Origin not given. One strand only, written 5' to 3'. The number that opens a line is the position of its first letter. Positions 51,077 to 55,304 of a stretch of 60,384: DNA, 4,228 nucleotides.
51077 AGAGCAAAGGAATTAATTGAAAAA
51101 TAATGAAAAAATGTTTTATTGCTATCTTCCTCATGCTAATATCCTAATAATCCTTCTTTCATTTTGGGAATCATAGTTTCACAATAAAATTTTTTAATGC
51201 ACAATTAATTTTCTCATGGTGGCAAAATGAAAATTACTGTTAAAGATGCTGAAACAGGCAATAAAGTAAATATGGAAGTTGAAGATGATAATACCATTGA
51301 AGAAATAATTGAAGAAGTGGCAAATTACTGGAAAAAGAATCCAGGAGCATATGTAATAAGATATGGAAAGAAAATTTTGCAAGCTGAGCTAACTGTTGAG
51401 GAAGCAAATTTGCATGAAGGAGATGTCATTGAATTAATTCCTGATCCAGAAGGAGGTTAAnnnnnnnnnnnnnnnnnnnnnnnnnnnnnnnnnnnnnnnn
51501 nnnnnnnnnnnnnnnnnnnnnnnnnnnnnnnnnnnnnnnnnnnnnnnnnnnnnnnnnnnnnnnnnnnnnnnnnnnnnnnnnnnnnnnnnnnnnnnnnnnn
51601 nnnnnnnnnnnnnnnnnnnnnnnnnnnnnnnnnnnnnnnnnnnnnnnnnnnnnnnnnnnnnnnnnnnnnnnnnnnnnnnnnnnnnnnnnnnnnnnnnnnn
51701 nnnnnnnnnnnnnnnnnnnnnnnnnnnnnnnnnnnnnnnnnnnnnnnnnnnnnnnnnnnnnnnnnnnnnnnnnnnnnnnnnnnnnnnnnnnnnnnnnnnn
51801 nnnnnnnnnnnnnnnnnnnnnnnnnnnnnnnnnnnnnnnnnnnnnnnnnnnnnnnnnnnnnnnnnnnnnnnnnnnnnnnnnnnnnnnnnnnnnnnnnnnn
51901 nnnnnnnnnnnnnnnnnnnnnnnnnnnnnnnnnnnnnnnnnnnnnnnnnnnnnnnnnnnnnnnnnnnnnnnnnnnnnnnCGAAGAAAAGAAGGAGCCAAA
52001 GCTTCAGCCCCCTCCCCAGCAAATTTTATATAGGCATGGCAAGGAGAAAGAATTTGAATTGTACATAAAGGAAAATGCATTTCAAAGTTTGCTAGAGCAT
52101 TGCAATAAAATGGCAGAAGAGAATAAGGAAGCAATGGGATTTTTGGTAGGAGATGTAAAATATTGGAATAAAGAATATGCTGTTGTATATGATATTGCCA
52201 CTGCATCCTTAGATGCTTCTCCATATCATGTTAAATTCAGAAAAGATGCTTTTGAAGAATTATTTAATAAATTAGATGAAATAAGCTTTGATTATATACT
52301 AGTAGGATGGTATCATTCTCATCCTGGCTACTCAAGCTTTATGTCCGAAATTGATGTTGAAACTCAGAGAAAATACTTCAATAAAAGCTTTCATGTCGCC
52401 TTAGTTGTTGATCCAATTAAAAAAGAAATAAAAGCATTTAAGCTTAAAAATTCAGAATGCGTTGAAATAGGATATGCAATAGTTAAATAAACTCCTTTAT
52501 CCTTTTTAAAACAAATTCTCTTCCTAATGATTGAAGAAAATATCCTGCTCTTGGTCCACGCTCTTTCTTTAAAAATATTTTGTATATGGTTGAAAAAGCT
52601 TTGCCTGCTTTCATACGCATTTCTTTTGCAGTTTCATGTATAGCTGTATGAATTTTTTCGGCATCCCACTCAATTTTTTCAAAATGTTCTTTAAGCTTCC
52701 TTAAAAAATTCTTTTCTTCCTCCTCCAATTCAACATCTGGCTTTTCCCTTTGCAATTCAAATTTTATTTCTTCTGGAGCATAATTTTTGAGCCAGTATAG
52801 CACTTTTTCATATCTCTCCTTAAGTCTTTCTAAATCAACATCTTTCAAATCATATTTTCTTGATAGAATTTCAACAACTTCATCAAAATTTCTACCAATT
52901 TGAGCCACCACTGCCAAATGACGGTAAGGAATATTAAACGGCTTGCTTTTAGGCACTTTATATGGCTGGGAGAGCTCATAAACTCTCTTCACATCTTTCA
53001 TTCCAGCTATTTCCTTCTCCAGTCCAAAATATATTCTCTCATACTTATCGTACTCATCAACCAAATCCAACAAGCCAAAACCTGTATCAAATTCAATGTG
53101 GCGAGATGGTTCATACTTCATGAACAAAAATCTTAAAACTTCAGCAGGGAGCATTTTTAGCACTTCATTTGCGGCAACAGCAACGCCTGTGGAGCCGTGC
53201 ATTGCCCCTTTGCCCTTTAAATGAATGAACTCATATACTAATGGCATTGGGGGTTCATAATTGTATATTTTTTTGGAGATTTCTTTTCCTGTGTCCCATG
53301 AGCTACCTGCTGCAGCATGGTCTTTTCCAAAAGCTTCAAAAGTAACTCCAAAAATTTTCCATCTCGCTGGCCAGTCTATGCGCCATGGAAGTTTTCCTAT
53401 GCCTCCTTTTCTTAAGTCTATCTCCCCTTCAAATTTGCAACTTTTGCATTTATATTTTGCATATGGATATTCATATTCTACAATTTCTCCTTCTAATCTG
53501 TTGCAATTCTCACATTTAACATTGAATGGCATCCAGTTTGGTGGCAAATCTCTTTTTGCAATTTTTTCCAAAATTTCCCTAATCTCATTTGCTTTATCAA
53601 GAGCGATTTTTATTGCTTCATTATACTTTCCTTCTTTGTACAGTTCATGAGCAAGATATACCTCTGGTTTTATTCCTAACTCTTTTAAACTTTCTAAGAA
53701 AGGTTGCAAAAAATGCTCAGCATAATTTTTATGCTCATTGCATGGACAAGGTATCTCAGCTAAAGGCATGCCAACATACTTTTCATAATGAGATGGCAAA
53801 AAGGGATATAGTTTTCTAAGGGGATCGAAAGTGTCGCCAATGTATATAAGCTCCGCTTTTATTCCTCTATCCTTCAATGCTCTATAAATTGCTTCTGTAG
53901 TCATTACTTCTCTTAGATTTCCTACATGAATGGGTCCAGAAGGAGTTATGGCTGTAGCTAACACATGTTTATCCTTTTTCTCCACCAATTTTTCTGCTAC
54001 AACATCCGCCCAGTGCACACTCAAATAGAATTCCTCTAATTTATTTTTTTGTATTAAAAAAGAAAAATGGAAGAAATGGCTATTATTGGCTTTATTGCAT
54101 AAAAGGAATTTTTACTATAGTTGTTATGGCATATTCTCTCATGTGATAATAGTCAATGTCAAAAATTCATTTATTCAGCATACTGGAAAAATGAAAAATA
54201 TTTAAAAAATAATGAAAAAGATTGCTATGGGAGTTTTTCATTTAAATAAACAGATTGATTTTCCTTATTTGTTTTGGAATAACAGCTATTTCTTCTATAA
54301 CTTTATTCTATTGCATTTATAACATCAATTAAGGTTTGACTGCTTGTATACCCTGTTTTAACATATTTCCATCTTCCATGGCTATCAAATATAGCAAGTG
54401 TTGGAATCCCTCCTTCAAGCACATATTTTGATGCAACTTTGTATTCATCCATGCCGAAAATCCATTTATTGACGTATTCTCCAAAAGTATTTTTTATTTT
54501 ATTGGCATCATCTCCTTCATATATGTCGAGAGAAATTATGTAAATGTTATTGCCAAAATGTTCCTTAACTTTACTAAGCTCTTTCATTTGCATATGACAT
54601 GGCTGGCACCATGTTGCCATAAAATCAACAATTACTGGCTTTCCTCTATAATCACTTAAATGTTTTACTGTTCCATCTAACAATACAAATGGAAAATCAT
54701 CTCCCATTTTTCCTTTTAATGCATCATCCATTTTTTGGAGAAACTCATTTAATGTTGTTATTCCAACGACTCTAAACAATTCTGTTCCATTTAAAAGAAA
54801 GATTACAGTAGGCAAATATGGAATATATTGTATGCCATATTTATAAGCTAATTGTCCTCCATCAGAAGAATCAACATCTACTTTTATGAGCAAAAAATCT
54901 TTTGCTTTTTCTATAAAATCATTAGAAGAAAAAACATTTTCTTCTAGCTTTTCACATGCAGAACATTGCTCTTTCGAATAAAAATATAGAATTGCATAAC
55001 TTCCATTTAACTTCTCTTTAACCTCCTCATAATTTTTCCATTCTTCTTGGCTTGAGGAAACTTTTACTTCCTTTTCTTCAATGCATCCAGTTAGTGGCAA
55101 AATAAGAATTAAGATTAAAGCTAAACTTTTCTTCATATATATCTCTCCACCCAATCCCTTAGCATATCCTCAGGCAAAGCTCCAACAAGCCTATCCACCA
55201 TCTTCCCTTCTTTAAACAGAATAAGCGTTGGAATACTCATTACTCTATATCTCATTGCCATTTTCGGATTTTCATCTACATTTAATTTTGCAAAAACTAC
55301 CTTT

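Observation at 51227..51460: The 77-aa tag resembles ubiquitin itself rather than ThiS/MoaD/SAMP, including Ile44- and Lys48-equivalent positions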

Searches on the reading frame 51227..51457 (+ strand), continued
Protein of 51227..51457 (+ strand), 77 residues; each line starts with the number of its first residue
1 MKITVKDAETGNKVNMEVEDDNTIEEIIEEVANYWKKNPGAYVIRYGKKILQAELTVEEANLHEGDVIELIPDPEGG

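Call 21: fold_search(model_id=the predicted structure, library=pdb)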
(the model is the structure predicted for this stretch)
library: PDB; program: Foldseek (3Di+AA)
matches with E <= 10: 1866; with E <= 0.001: 749
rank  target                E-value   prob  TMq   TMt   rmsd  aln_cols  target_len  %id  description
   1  6fnn_C                8.3e-08  1.00  0.90  0.77   2.7        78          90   27  Caldiarchaeum Subterraneum Ubiquitin:Rpn11-homolog complex (released 2018-07-25)
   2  6fno_D                1.6e-07  1.00  0.89  0.77   2.6        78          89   27  Caldiarchaeum Subterraneum Ubiquitin:Rpn11-homolog complex, zinc soak (released 2018-07-25)
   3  5af4_G                2.4e-07  1.00  0.82  0.86   1.5        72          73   25  Structure of Lys33-linked diUb (released 2015-03-25)
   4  1ndd_C                3.4e-07  1.00  0.85  0.90   1.3        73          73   26  STRUCTURE OF NEDD8 (released 1999-02-23)
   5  5hps_B                3.4e-07  1.00  0.84  0.88   1.4        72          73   25  System-wide modulation of HECT E3 ligases with selective ubiquitin variant probes: WWP1 and UbV P1.1 (released 2016-03-16)
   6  8cmr_B                3.9e-07  1.00  0.86  0.46   1.5        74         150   24  Linear specific OTU-type DUB SnOTU from the pathogen S. negenvensis in complex with linear di-ubiquitin (released 2023-11-22)
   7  5zq5_B                3.9e-07  1.00  0.87  0.88   2.2        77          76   26  SidE-Ubi (released 2018-05-23)
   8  5nli_A                4.2e-07  1.00  0.86  0.89   1.1        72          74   24  Crystal structure of Zn2-E16V human ubiquitin (hUb) mutant adduct, from a solution 35 mM zinc acetate/10% v/v TFE/1.3  (released 2017-05-03)
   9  7f0n                  4.2e-07  1.00  0.86  0.87   2.4        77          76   26  Structure of deamidated Ubiquitin (released 2022-06-08)
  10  5w46_B                4.2e-07  1.00  0.86  0.87   2.4        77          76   27  Structure of S65D Phosphomimetic Ubiquitin Refined at 1.2 Angstroms Resolution (released 2017-07-05)
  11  4zft_B                4.8e-07  1.00  0.86  0.85   2.5        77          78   26  Catalytic domain of Sst2 F403W mutant bound to ubiquitin (released 2015-10-14)
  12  5go7_B                5.1e-07  1.00  0.29  0.30  10.7        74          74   23  Linear tri-ubiquitin (released 2016-11-02)
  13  2mws_MODEL_1_A        5.5e-07  1.00  0.87  0.88   2.7        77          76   26  Structure of the complex of ubiquitin and the ubiquitin-like (UBL) domain of Ddi1 (released 2015-03-25)
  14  8oi3_C                5.5e-07  1.00  0.85  0.85   2.2        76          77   18  Structure of NopD with AtSUMO2 (released 2024-04-03)
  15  3nob_H                5.8e-07  1.00  0.88  0.88   1.8        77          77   26  Structure of K11-linked di-ubiquitin (released 2010-08-11)
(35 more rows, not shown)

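Call 33: search_solved_structures(query=A1, max_evalue=1, show_alignments=0)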
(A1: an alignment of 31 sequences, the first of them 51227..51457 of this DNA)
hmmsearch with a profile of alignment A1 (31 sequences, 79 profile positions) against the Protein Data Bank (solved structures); distinct sequences matched with E-value up to 1: 244 (the best 60 are shown).
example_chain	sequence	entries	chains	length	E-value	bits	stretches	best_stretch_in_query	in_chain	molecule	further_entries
8q7r_U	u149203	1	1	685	1.1e-26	95.8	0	1-77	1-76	Ubiquitin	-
8pql_U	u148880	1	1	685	1.1e-25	92.6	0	1-77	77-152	Ubiquitin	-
8pql_E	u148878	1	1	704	1.6e-25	92.1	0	1-77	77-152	Polyubiquitin-C,Nucleotide exchange factor SIL1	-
7yui_A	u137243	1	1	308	3.8e-13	52.5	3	1-77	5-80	Polyubiquitin-C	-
5b83_A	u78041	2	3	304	3.8e-13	52.5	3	1-77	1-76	tetra ubiquitin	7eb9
5h07_A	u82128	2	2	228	5.7e-10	42.3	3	1-77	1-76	Polyubiquitin-C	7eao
5vix_A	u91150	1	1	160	6.2e-08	35.8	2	1-77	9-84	Polyubiquitin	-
2w9n_A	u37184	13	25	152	1.9e-06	31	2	1-77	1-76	UBIQUITIN | Polyubiquitin-C | Polyubiquitin-B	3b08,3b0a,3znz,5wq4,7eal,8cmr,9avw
2zvn_A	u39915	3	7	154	2e-06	31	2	1-77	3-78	UBC protein | Ubiquitin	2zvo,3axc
4ksl_D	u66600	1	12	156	2.1e-06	30.9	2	1-77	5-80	Polyubiquitin-C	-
4zqs_A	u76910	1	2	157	2.1e-06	30.9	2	1-77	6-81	ubiquitin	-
7tv4_C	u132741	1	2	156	2.1e-06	30.9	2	1-77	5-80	Polyubiquitin-C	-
6n5m_A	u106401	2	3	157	2.1e-06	30.9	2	1-77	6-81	Polyubiquitin-C | Ubiquitin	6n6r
3u30_A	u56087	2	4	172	3.1e-06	30.3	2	1-77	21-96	linear di-ubiquitin | Di-Ubiquitin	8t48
3wxe_B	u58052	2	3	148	4e-06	30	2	1-77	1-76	Ubiquitin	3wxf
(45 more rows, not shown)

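Call 37: search_protein_families(library=pfam, alignment_id=A1, max_evalue=1)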
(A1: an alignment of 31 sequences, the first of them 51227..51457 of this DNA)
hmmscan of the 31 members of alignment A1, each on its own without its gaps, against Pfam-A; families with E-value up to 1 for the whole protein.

A. member 1, window:51227-51457:+ (77 aa): 9 families
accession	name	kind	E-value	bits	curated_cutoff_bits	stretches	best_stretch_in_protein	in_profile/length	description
PF00240.29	ubiquitin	-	2.6e-08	33.9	25.4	1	3-70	1-67/72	Ubiquitin family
PF11976.14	Rad60-SLD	-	2.5e-05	24.4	23.8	1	1-71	1-71/72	Ubiquitin-2 like Rad60 SUMO-like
PF08817.16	YukD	-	0.004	18.3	27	1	3-70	4-76/76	WXG100 protein secretion system (Wss), protein YukD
PF02597.26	ThiS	-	0.0052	17.7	22.5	1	13-77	13-76/76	ThiS family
PF06234.18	TmoB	-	0.012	16.3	25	1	17-69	18-75/78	Toluene-4-monooxygenase system protein B (TmoB)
PF11470.14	TUG-UBL1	-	0.022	15.3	23.3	1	11-66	5-61/65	TUG ubiquitin-like domain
PF04014.23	MazE_antitoxin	-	0.13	12.7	24.7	0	57-74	17-34/48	Antidote-toxin recognition MazE, bacterial antitoxin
PF09794.14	Avl9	-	0.24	10.4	22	1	2-38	311-347/379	Transport protein Avl9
PF21403.4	OTU1_UBXL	-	0.25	12.4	22.7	1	1-47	1-43/49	OTU1, UBXL domain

B. families by the number of members that match (of 31 scanned): 20 families
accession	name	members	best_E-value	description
PF00240.29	ubiquitin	31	2.6e-08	Ubiquitin family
PF11976.14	Rad60-SLD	29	2e-06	Ubiquitin-2 like Rad60 SUMO-like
PF06234.18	TmoB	19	0.002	Toluene-4-monooxygenase system protein B (TmoB)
PF08817.16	YukD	18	0.00014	WXG100 protein secretion system (Wss), protein YukD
PF02597.26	ThiS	17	0.00029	ThiS family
PF11470.14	TUG-UBL1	6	0.0091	TUG ubiquitin-like domain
PF24434.1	DUF7557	3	0.029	Family of unknown function (DUF7557)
PF04014.23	MazE_antitoxin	2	0.13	Antidote-toxin recognition MazE, bacterial antitoxin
PF00871.23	Acetate_kinase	1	0.0035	Acetokinase family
PF18460.6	HetR_C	1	0.057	Heterocyst differentiation regulator C-terminal Hood domain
PF20436.4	LonB_AAA-LID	1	0.06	Archaeal LonB, AAA+ ATPase LID domain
PF02762.20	Cbl_N3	1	0.079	CBL proto-oncogene N-terminus, SH2-like domain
PF12512.13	DUF3717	1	0.089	Protein of unknown function (DUF3717)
PF17928.6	TetR_C_22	1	0.15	Tetracyclin repressor-like, C-terminal domain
PF22960.2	UBR1-like_wing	1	0.15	E3 ubiquitin-protein ligase UBR1-like, winged-helix domain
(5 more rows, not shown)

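Call 49: search_protein_representatives(alignment_id=A1)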
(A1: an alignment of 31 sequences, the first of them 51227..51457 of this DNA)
Query: 31 sequences, 79 profile positions. Proteins with E-value up to 0.001 (for the whole library): 239; up to 1e-10: 57; up to 1e-30: 0. The best 150 are listed.
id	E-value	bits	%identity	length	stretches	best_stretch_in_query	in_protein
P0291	2.2e-29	117.4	-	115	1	1-77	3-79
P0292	4.8e-28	113.1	-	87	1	1-77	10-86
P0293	1.2e-27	111.8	-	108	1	2-78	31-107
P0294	2.5e-26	107.6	-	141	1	1-77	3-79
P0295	4.1e-26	106.9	-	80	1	1-77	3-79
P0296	1.2e-25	105.3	-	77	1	1-77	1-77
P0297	1.7e-25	104.9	-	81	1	2-78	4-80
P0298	2.7e-25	104.3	-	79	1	2-77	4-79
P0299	1.3e-24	102.1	-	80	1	1-77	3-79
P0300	8.0e-24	99.5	-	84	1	1-78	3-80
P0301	7.7e-22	93.2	-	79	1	1-77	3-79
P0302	9.5e-21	89.7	-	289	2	2-77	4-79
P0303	1.3e-20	89.3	-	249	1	1-78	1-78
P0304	2.1e-20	88.6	-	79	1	1-77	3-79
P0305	3.7e-20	87.8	-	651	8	1-77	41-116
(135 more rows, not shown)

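Call 69: search_protein_families(library=padloc, proteins=[window:51227-51457:+], max_evalue=0.01)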
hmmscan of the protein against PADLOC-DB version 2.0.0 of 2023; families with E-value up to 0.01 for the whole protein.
window:51227-51457:+ (77 aa): 2 families
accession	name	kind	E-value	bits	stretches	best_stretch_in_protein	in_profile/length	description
PDLC02659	DndC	-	0.0088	12.7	1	29-75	402-449/586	DndC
PDLC02660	DndC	-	0.0088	12.7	1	29-75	402-449/586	DndC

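Call 70: search_protein_families(library=ncbifam, proteins=[window:51227-51457:+], max_evalue=0.01)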
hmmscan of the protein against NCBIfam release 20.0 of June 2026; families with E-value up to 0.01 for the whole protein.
window:51227-51457:+ (77 aa): 2 families
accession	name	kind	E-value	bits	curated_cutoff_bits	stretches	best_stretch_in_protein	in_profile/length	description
TIGR00601.1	rad23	equivalog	0.00033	20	207.3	1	1-68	1-70/381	UV excision repair protein Rad23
TIGR01687.1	moaD_arch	subfamily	0.0046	17.4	49.5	0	12-77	16-88/88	MoaD family protein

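Call 79: list_cluster_members(proteins=[P0001, P0006, P0033, P0029, P0054, P0074])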
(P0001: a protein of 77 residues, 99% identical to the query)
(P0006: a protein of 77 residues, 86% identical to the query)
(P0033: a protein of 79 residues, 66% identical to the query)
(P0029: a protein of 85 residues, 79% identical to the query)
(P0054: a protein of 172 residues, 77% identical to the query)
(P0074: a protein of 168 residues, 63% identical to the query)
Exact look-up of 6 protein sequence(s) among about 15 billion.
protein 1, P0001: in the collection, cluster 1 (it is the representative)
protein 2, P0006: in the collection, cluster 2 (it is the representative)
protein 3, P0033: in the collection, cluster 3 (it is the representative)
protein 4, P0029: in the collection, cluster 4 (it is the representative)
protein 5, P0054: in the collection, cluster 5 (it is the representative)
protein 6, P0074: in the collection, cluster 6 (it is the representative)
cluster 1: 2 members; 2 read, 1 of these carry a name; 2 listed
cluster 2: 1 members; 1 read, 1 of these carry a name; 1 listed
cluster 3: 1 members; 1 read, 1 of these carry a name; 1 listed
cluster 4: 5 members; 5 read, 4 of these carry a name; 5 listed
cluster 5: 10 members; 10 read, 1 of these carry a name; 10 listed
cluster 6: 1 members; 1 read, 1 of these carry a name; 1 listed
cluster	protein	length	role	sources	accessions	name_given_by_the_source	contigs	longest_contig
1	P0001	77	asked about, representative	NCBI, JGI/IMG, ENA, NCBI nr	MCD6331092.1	MAG: hypothetical protein J7L80_02705 [Thermoplasmata archaeon] | hypothetical protein [Thermoplasmata archaeon]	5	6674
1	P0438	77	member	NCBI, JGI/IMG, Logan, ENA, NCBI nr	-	-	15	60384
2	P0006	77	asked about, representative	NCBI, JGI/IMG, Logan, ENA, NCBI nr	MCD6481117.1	MAG: hypothetical protein J7L31_02450 [Thermoplasmata archaeon] | hypothetical protein [Thermoplasmata archaeon]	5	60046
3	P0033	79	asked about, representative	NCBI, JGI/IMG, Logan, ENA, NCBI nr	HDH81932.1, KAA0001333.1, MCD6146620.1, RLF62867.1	MAG: hypothetical protein FE040_00490 [Thermoplasmata archaeon]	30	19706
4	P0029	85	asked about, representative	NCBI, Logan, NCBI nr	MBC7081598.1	MAG: hypothetical protein H5T44_05095 [Thermoplasmatales archaeon] | hypothetical protein [Thermoplasmatales archaeon]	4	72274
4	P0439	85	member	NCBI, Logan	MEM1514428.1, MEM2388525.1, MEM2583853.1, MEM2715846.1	MAG: hypothetical protein QXW78_05375 [Candidatus Thermoplasmatota archaeon]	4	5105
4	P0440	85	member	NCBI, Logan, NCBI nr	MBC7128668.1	MAG: hypothetical protein H5T45_02935 [Thermoplasmatales archaeon] | hypothetical protein [Thermoplasmatales archaeon]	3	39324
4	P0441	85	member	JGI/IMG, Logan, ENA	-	hypothetical protein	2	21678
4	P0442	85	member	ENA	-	-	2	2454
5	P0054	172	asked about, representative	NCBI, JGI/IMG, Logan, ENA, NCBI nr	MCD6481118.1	MAG: hypothetical protein J7L31_02455 [Thermoplasmata archaeon] | ubiquitin-protein ligase | hypothetical protein [Thermoplasmata archaeon]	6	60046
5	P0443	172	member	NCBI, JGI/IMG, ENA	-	-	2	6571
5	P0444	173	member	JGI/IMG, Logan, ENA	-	-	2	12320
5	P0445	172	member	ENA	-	-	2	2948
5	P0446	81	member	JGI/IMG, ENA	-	-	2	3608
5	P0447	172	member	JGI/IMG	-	-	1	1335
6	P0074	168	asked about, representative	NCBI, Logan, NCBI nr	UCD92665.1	MAG: hypothetical protein JSV43_01725 [Methanobacteriota archaeon] | MAG: hypothetical protein JSV43_01725 [Euryarchaeota archaeon]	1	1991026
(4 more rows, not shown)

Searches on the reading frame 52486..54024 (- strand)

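Call 5: search_protein_families(library=pfam, proteins=[window:52486-54024:-], max_evalue=1)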
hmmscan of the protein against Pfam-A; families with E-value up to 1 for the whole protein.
window:52486-54024:- (513 aa): 9 families
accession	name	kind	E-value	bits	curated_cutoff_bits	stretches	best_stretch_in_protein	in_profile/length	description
PF01921.24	tRNA-synt_1f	-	2.9e-121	405.2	27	1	4-354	2-359/360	tRNA synthetases class I (K)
PF19269.4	Anticodon_2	-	4.1e-12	47.1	23.6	1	398-513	27-141/141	Anticodon binding domain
PF09334.17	tRNA-synt_1g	-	0.00032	20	20.1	1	263-308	317-361/391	tRNA synthetases class I (M)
PF24881.1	DUF7739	-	0.0085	17.1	27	1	119-165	28-75/98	Domain of unknown function (DUF7739)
PF14684.11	Tricorn_C1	-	0.029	14.7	24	1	379-413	8-45/59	Tricorn protease C1 domain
PF10058.14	Zn_ribbon_10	-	0.055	13.7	24.2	1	171-198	25-52/54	ER junction formation factor lunapark, zinc ribbon finger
PF07888.16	CALCOCO1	-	0.075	12.3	36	1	378-466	132-219/496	Calcium binding and coiled-coil domain (CALCOCO1) like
PF01873.23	eIF-5_eIF-2B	-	0.081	13.3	27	1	122-197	47-115/117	Domain found in IF2B/IF5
PF18026.6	Exog_C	-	0.21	11.9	29.5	1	106-130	24-47/49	Endo/exonuclease (EXOG) C-terminal domain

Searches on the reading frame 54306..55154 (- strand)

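Call 5: search_protein_families(library=pfam, proteins=[window:54306-55154:-], max_evalue=1)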
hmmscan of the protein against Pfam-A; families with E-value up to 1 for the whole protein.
window:54306-55154:- (283 aa): 13 families
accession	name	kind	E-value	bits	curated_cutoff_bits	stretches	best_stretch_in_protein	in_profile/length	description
PF13098.12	Thioredoxin_2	-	4.3e-21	75.6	27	2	171-278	5-103/104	Thioredoxin-like domain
PF00085.26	Thioredoxin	-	1.5e-16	60.7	23.5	2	171-217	18-64/103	Thioredoxin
PF00578.27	AhpC-TSA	-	9e-15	55.1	26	2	158-261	12-120/124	AhpC/TSA family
PF13899.12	Thioredoxin_7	-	3e-11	43.8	27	2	55-120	20-81/83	Thioredoxin-like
PF13905.12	Thioredoxin_8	-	1.2e-10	42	27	1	171-261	1-93/94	Thioredoxin-like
PF08534.16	Redoxin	-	1.5e-10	41.5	26.6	1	151-271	3-137/148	Redoxin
PF05768.20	Glrx-like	-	1.1e-06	29.3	26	1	56-108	2-48/77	Glutaredoxin-like domain (DUF836)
PF13728.12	TraF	-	2.8e-05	24.5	23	1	42-112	120-194/224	F plasmid transfer operon protein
PF02630.20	SCO1-SenC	-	0.0017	18.8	22.8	1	153-222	3-77/134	SCO1/SenC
PF00255.25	GSHPx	-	0.017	15.1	27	1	159-205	9-54/108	Glutathione peroxidase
PF00837.23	T4_deiodinase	-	0.033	13.9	27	1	139-207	67-138/237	Iodothyronine deiodinase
PF23108.1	Zf-C2H2_ZNF451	-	0.039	14.2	29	1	165-200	19-53/57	Two consecutive Zinc fingers C2H2 type, ZNF451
PF08139.17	LPAM_1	-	0.73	10.8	20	0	7-24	1-17/18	Prokaryotic membrane lipoprotein lipid attachment site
